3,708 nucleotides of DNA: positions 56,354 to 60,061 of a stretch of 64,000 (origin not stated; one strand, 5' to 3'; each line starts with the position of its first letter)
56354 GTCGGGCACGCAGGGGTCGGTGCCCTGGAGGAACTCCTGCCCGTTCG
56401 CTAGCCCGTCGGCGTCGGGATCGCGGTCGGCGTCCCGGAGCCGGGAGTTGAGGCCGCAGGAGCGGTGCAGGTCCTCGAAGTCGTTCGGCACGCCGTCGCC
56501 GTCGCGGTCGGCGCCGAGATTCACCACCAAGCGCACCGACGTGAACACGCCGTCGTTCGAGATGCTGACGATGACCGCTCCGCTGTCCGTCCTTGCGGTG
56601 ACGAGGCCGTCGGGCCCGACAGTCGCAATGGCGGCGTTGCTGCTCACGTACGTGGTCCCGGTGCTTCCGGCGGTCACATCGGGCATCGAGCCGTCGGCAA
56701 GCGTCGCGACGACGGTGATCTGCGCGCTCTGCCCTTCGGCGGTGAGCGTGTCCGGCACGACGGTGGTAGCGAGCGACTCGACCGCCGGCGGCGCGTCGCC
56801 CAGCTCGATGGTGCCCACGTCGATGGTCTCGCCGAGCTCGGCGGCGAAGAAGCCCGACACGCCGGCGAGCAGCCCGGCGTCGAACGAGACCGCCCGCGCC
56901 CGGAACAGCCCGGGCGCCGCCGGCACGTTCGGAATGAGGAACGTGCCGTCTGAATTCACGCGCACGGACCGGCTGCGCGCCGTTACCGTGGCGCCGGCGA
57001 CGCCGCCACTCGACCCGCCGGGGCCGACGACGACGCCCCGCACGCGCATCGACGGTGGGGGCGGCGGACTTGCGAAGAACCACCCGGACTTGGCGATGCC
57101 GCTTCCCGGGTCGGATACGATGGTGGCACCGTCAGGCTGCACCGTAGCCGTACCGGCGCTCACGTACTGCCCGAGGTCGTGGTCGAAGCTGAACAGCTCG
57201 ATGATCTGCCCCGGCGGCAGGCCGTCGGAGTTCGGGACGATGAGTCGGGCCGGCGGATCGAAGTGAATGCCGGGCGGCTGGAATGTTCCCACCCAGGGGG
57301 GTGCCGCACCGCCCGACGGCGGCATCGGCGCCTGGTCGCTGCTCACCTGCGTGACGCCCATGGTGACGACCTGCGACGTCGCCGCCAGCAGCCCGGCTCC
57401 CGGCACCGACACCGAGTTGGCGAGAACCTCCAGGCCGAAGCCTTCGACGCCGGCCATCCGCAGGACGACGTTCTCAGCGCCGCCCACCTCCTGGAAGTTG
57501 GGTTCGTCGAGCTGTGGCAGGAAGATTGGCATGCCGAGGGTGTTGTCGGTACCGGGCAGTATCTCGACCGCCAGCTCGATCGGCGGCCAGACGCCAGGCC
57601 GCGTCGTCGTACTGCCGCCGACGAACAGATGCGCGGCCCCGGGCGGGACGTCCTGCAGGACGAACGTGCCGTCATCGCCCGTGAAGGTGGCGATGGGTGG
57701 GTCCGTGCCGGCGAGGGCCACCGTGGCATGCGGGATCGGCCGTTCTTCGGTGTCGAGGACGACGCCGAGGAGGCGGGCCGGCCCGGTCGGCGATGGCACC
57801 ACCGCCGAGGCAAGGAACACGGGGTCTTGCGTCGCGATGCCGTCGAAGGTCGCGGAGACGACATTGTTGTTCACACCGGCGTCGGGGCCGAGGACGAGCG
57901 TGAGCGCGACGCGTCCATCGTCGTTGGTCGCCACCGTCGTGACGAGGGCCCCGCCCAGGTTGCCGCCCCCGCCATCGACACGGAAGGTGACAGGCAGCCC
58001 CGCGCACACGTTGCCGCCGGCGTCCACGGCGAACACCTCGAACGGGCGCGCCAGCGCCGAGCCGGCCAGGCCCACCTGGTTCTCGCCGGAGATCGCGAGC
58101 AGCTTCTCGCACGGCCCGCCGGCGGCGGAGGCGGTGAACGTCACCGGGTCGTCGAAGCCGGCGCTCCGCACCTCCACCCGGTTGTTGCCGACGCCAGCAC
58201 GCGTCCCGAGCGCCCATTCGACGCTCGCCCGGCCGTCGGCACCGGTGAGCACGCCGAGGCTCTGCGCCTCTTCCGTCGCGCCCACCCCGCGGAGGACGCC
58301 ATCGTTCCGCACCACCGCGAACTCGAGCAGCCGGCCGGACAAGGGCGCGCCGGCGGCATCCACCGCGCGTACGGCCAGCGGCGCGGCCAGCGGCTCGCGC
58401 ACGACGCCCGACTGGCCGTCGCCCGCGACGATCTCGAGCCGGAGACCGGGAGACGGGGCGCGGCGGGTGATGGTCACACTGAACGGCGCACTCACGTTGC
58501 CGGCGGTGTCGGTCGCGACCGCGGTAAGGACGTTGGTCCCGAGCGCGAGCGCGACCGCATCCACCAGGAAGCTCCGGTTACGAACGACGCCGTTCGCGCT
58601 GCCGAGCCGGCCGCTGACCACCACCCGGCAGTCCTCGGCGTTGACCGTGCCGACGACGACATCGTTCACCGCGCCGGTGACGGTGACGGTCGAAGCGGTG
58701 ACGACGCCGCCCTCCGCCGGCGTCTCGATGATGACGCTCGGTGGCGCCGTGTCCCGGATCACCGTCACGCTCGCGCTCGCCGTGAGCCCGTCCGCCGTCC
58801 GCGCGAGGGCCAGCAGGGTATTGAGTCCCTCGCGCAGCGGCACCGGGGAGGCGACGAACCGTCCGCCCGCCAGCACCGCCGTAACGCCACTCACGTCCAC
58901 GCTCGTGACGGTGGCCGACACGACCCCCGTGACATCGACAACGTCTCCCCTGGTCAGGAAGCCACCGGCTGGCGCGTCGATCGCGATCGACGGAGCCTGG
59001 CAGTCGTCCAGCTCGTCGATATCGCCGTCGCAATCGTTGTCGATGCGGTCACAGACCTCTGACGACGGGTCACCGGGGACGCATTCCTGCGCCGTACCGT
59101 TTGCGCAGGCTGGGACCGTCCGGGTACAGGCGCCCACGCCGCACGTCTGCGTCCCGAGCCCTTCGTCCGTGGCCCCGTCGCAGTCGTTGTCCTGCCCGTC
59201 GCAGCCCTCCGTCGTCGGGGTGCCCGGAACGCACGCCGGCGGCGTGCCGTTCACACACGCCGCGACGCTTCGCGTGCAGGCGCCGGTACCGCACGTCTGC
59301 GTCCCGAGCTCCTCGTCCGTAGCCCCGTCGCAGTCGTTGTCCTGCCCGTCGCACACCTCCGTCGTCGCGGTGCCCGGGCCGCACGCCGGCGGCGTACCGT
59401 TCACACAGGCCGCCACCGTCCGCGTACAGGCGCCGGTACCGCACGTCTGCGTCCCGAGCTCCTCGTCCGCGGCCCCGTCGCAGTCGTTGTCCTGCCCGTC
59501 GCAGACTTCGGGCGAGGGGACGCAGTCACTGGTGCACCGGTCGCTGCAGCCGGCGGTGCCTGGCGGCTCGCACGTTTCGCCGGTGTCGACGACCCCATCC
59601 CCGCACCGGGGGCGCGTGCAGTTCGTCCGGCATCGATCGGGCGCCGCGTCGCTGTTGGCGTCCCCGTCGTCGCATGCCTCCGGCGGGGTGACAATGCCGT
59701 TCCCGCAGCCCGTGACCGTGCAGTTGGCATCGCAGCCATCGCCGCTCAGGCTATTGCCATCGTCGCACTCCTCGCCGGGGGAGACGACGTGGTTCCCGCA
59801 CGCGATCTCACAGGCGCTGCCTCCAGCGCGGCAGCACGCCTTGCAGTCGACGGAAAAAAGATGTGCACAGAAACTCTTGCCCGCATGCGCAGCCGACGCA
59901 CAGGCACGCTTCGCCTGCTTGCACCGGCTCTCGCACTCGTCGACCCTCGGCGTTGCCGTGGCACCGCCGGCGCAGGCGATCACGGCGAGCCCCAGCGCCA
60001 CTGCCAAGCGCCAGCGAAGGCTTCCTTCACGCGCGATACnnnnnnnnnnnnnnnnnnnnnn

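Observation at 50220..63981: Translationally coupled minus-strand trio: PD40 propeller protein, giant 3054-aa TSP3/MopE/Ig repeat protein, small periplasmic protein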

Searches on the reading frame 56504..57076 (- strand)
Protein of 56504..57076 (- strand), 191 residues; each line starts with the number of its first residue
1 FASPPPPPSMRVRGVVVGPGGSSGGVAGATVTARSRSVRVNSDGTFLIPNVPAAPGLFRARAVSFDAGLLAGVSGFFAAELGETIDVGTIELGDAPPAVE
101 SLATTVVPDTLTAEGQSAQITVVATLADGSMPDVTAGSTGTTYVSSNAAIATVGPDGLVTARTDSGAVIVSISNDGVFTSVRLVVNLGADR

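Call 35: search_protein_families(library=pfam, proteins=[window:56504-57076:-], max_evalue=1)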
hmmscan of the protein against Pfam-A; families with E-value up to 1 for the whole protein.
window:56504-57076:- (191 aa): 3 families
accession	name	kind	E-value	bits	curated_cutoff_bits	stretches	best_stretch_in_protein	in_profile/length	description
PF13620.12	CarboxypepD_reg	-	6.2e-05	23.7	32.3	1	12-67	2-61/82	Carboxypeptidase regulatory-like domain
PF02368.24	Big_2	-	0.053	13.9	22.8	1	105-178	6-73/79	Bacterial Ig-like domain (group 2)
PF09430.16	EMC7_beta-sandw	-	0.21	12.2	26.6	1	35-54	20-39/122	ER membrane protein complex subunit 7, beta-sandwich domain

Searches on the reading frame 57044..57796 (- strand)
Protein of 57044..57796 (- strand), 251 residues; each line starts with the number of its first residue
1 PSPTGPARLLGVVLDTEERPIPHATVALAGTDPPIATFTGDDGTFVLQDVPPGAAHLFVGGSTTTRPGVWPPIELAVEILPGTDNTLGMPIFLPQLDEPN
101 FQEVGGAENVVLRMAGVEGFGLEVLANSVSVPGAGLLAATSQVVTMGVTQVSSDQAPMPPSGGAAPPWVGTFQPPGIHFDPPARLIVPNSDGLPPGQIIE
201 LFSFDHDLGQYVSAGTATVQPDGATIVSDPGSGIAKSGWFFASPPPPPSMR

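Call 35: search_protein_families(library=pfam, proteins=[window:57044-57796:-], max_evalue=1)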
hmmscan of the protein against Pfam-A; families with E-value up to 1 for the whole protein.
window:57044-57796:- (251 aa): 3 families
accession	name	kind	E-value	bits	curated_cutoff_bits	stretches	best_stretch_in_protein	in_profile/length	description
PF13620.12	CarboxypepD_reg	-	5.5e-08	33.5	32.3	1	9-59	2-54/82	Carboxypeptidase regulatory-like domain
PF13715.12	CarbopepD_reg_2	-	8.6e-05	22.9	32.2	1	11-59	3-50/88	CarboxypepD_reg-like domain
PF09430.16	EMC7_beta-sandw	-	0.0078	16.8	26.6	1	21-59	7-45/122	ER membrane protein complex subunit 7, beta-sandwich domain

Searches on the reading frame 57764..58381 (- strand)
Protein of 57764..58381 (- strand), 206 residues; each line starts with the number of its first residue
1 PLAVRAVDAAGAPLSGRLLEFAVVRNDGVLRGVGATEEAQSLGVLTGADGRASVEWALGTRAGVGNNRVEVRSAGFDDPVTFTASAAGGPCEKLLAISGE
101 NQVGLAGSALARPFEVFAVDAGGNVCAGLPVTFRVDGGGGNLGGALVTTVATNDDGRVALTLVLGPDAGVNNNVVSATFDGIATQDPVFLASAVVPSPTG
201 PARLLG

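Call 35: search_protein_families(library=pfam, proteins=[window:57764-58381:-], max_evalue=1)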
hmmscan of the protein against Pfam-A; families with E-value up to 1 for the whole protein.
window:57764-58381:- (206 aa): 1 family
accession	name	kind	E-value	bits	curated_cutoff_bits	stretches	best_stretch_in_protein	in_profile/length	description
PF02369.22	Big_1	-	4.4e-08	33.6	34.9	1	114-163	21-67/93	Bacterial Ig-like domain (group 1)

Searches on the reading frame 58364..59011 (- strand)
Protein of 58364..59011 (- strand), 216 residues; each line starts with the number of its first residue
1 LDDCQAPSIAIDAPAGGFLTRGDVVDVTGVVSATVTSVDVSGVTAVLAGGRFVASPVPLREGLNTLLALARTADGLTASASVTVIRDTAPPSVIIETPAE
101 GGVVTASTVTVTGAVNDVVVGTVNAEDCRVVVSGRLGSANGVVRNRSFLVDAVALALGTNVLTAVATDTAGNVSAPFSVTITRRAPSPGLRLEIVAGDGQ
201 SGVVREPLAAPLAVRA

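Call 35: search_protein_families(library=pfam, proteins=[window:58364-59011:-], max_evalue=1)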
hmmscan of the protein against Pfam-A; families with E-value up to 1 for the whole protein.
window:58364-59011:- (216 aa): 3 families
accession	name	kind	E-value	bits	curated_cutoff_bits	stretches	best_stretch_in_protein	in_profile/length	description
PF09136.16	Glucodextran_B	-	9.5e-15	54.7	27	2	7-87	1-82/83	Glucodextranase, domain B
PF19077.6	Big_13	-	0.019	15.9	27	1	149-177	66-94/102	Bacterial Ig-like domain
PF12733.13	Cadherin-like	-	0.043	14.7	24.2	1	109-184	20-89/89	Cadherin-like beta sandwich domain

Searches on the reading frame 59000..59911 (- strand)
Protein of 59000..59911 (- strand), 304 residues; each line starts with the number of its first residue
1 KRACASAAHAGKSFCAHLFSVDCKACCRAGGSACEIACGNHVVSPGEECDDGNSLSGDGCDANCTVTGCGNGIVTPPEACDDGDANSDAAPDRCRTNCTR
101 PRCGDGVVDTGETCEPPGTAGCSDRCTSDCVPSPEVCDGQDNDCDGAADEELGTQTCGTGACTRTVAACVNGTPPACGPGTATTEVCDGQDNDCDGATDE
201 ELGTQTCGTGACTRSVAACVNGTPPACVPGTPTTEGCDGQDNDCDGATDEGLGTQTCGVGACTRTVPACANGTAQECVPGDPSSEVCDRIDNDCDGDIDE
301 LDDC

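Call 53: find_related_loci(query=A3, collection=genome_contigs, flank=10000)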
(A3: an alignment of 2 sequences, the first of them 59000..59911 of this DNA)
Query A3 (304 aa) in genome_contigs; peptide patterns used: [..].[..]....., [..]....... (x = any residue, [..] = any of these).
600 stretches matched a pattern (row limit reached: there are more); 461 encode a relative of the query (tblastn E <= 1e-3); the best 80 are kept; 80 distinct loci.
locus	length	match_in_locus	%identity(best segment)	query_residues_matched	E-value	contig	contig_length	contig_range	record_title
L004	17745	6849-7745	43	32-301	2e-29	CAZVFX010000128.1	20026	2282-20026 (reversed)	MAG TPA_asm: uncultured Myxococcales bacterium isolate binchicken_co141_516 genome assembly, contig: NODE_11754_length_2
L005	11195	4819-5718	56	23-155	9e-27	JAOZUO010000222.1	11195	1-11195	MAG: Deltaproteobacteria bacterium isolate GMC8.metabat2.102 GMC8_5468_length_11195_cov_18.162298, whole genome shotgun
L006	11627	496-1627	57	33-133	1e-22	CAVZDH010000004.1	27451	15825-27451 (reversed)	MAG: uncultured delta proteobacterium isolate MFD00822.bin.1.245 genome assembly, contig: contig_137261, whole genome sh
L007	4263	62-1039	54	38-132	1e-22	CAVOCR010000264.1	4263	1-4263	MAG: Myxococcota bacterium isolate CBN3_323.15 genome assembly, contig: Ga0302135_10015098, whole genome shotgun sequenc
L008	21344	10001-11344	59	32-179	9e-22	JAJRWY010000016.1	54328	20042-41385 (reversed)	MAG: Candidatus Binatota bacterium isolate Dive96_bin2.95 k141_195223, whole genome shotgun sequence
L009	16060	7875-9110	49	10-130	1e-20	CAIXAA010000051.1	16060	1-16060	MAG: uncultured Myxococcales bacterium isolate MJ120716A_bin-0880 genome assembly, contig: bin-0880:051/998, whole genom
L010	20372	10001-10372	63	23-127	2e-20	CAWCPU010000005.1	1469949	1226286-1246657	MAG: uncultured delta proteobacterium isolate MFD04944.bin.3.280 genome assembly, contig: contig_42145, whole genome sho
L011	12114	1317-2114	53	37-147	2e-20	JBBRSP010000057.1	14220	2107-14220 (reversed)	MAG: Candidatus Binatia bacterium isolate La2_metabat2.097 La2_metabat2.097_K_2009740L14220_cov_25.9580, whole genome sh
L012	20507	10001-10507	59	37-133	4e-20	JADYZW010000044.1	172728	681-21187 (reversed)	MAG: Deltaproteobacteria bacterium isolate SJ588 c_000001244544, whole genome shotgun sequence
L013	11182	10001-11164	54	34-282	1e-19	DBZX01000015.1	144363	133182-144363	MAG TPA_asm: bacterium UBP10_UBA1149 isolate UBA1149 UBA1149_contig_25219, whole genome shotgun sequence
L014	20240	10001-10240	55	38-115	1e-19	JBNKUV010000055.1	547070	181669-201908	MAG: Polyangiaceae bacterium isolate A1A2.bin.35.orig k141_770903, whole genome shotgun sequence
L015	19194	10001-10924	46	3-130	1e-19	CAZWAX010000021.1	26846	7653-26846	MAG TPA_asm: uncultured Polyangiaceae bacterium isolate SRP302447_co1_427 genome assembly, contig: NODE_4852_length_2684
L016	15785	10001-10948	55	37-188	4e-19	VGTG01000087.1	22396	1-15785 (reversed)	MAG: Deltaproteobacteria bacterium isolate K_DeepCast_65m_m2_035 K_DeepCast_65m_m2_035_Ga0194128_10003878, whole genome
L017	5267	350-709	47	13-130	4e-19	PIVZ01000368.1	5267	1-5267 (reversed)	MAG: bacterium isolate Glo_18 GloG15_CONTIG24732, whole genome shotgun sequence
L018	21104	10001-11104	51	32-139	6e-19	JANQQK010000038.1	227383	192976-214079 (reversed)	MAG: Phycisphaerae bacterium isolate IP29b_bin.25 k99_1341534, whole genome shotgun sequence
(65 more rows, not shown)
